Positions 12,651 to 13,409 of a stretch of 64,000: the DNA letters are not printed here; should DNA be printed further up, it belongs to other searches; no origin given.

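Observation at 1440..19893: Recurring palindrome TATCG-N5-CGATA in four promoter regions: candidate regulon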

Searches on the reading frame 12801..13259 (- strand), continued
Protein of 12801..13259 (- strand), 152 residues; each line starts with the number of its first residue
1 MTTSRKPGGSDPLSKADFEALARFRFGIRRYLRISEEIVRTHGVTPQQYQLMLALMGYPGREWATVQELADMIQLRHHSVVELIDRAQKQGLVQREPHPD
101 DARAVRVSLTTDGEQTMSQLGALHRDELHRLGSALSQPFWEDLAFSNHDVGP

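Call 70: get_annotated_region(hit=H1, flank=4000)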
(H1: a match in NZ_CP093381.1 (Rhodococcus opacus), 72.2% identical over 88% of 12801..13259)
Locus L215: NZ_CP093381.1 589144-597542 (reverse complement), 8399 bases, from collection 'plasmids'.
description: Rhodococcus opacus strain S8 plasmid pLPS8, complete sequence
organism: Rhodococcus opacus (NCBI taxid 37919)
taxonomy: Bacteria; Actinomycetota; Actinomycetes; Mycobacteriales; Nocardiaceae; Rhodococcus; Rhodococcus opacus
host: -; source: cell culture,forest soil; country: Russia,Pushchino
typing (MOB-suite, as given by PLSDB): non-mobilizable
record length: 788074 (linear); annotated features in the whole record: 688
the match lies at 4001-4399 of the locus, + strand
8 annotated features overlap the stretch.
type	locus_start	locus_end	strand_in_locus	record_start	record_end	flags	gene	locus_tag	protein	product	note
CDS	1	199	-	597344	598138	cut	-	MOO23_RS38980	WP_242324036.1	succinate dehydrogenase iron-sulfur subunit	-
CDS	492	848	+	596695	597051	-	-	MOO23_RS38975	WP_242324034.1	DUF488 family protein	-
CDS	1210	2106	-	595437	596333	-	-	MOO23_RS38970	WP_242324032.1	SPFH domain-containing protein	-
CDS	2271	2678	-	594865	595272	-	-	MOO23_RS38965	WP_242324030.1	DUF3040 domain-containing protein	-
CDS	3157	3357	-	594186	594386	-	-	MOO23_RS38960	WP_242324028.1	RGCVC family protein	-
CDS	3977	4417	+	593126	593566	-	-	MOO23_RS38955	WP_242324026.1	helix-turn-helix domain-containing protein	GO:0006355 - regulation of DNA-templated transcription [Evidence IEA]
CDS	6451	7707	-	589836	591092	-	-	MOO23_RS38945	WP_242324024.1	FAD-dependent oxidoreductase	-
CDS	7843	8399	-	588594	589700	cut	tal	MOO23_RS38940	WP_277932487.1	transaldolase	GO:0006098 - pentose-phosphate shunt [Evidence IEA]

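Call 71: get_annotated_region(hit=H11, flank=4000)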
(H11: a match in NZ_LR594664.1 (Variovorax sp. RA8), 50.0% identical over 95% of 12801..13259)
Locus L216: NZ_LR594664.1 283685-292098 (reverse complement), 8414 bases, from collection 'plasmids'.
description: Variovorax sp. RA8 plasmid 3
organism: Variovorax sp. RA8 (NCBI taxid 662548)
taxonomy: Bacteria; Pseudomonadota; Betaproteobacteria; Burkholderiales; Comamonadaceae; Variovorax; Variovorax sp. RA8
host: -; source: Riverbed sediment; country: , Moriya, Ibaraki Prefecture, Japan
typing (MOB-suite, as given by PLSDB): non-mobilizable
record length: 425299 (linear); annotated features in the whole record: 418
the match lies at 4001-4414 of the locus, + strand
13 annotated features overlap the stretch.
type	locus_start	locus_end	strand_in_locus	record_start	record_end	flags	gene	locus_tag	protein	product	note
CDS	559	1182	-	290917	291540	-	-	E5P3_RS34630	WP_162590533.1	uracil-DNA glycosylase family protein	-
CDS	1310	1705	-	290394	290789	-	-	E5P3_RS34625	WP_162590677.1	cytochrome c family protein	-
CDS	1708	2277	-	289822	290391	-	-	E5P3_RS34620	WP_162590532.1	ferritin-like domain-containing protein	-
CDS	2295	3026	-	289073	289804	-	-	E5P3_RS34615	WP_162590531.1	RNA polymerase sigma factor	GO:0006352 - DNA-templated transcription initiation [Evidence IEA]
CDS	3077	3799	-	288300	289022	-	-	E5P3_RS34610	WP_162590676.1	FAD-dependent oxidoreductase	-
CDS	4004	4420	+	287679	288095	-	-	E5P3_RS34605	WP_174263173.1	MarR family transcriptional regulator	GO:0006355 - regulation of DNA-templated transcription [Evidence IEA]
CDS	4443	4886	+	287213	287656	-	-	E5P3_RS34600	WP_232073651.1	PAS domain S-box protein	-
CDS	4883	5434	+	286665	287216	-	-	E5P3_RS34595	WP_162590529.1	hemerythrin domain-containing protein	-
CDS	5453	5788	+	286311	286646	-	-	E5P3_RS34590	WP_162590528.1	hypothetical protein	-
CDS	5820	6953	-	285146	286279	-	-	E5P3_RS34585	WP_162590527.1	formate dehydrogenase subunit gamma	GO:0009061 - anaerobic respiration [Evidence IEA]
CDS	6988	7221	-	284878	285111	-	-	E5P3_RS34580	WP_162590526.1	hypothetical protein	-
CDS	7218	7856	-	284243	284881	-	fdh3B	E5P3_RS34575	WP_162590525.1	formate dehydrogenase FDH3 subunit beta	-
CDS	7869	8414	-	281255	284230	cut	-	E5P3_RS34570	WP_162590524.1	formate dehydrogenase subunit alpha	-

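Call 72: get_annotated_region(hit=H12, flank=4000)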
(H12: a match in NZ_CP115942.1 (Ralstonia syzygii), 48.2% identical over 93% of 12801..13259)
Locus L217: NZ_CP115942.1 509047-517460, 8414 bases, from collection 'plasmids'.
description: Ralstonia syzygii strain BDBR229 plasmid pmega, complete sequence
organism: Ralstonia syzygii (NCBI taxid 28097)
taxonomy: Bacteria; Pseudomonadota; Betaproteobacteria; Burkholderiales; Burkholderiaceae; Ralstonia; Ralstonia syzygii
host: -; source: Musa sp.; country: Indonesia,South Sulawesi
typing (MOB-suite, as given by PLSDB): non-mobilizable
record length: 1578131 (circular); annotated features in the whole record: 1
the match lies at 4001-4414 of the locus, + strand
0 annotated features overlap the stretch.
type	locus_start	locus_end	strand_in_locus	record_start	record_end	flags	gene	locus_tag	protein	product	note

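Call 82: predict_structure(alignment_id=A1)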
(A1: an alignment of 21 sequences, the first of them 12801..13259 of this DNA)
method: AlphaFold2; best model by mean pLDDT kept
length: 152 residues; sequences in the alignment: 21
mean_pLDDT: 84.4   pTM: 0.71
mean pLDDT of the five models: 84.4, 84.1, 82.9, 82.5, 82.4
residues with pLDDT >= 90: 94; 70-90: 31; 50-70: 8; < 50: 19
segments of 3 or more residues with pLDDT < 50: 1-9, 143-152
pLDDT, mean of each block of 10 residues (from residue 1): 44 83 91 95 96 88 92 94 98 94 92 96 93 73 45 38
secondary structure, 60 per line:
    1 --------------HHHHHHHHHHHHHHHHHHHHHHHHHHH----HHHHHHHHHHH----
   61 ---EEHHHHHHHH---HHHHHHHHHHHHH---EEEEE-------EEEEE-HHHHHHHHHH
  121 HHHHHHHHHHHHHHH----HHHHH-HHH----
elements in order: H15-41 H46-56 H66-73 H77-89 E93-97 E105-109 H111-135 H140-144

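Call 84: fold_search(model_id=the predicted structure, library=pdb)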
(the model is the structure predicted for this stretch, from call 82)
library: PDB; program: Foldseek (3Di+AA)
matches with E <= 10: 1786; with E <= 0.001: 247
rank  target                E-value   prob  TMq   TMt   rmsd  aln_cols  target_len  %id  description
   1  8ylg_B                5.5e-07  1.00  0.65  0.62   4.7       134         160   25  Crystal structure of Burkholderia thailandensis MftR in complex with operator DNA (released 2024-11-13)
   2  3vod_A                1.2e-06  1.00  0.63  0.70   3.6       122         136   24  Crystal Structure of mutant MarR C80S from E.coli (released 2013-03-06)
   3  5h3r_B                1.2e-06  1.00  0.63  0.68   4.2       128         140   23  Crystal Structure of mutant MarR C80S from E.coli complexed with operator DNA (released 2017-08-02)
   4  5h3r_A                1.2e-06  1.00  0.62  0.67   4.3       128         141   23  Crystal Structure of mutant MarR C80S from E.coli complexed with operator DNA (released 2017-08-02)
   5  8ylg_A                1.3e-06  1.00  0.65  0.62   4.2       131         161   25  Crystal structure of Burkholderia thailandensis MftR in complex with operator DNA (released 2024-11-13)
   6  3bj6_B                1.3e-06  1.00  0.61  0.61   4.7       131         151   25  Crystal structure of MarR family transcription regulator SP03579 (released 2007-12-18)
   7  3bj6_A                1.3e-06  1.00  0.61  0.61   4.7       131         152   25  Crystal structure of MarR family transcription regulator SP03579 (released 2007-12-18)
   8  7el3_A                1.6e-06  1.00  0.59  0.65   5.2       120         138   22  Crystal structure of HpaR-DNA complex from Acinetobacter baumannii (released 2022-01-19)
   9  5fb2_A                2.4e-06  1.00  0.67  0.73   3.5       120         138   19  S. aureus MepR F27L Mutant bound to oligodeoxyribonucleotide (released 2016-12-14)
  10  3voe_B                2.4e-06  1.00  0.62  0.69   3.6       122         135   24  Crystal Structure of wild type MarR (apo form) from E.coli (released 2013-03-06)
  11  7el3_B                2.6e-06  1.00  0.59  0.66   4.2       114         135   23  Crystal structure of HpaR-DNA complex from Acinetobacter baumannii (released 2022-01-19)
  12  3vod_B                3.1e-06  1.00  0.62  0.69   3.6       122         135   24  Crystal Structure of mutant MarR C80S from E.coli (released 2013-03-06)
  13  2rdp                  3.1e-06  1.00  0.65  0.70   4.1       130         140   24  The structure of a MarR family protein from Bacillus stearothermophilus (released 2007-11-13)
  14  2fbi                  3.3e-06  1.00  0.59  0.65   5.5       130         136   23  The crystal structure of transcriptional regulator PA4135 (released 2005-12-20)
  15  7kfs                  3.5e-06  1.00  0.59  0.63   5.7       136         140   25  Crystal structure of the MarR family transcriptional regulator from Variovorax paradoxus bound to Benzoic Acid (released 2021-11-10)
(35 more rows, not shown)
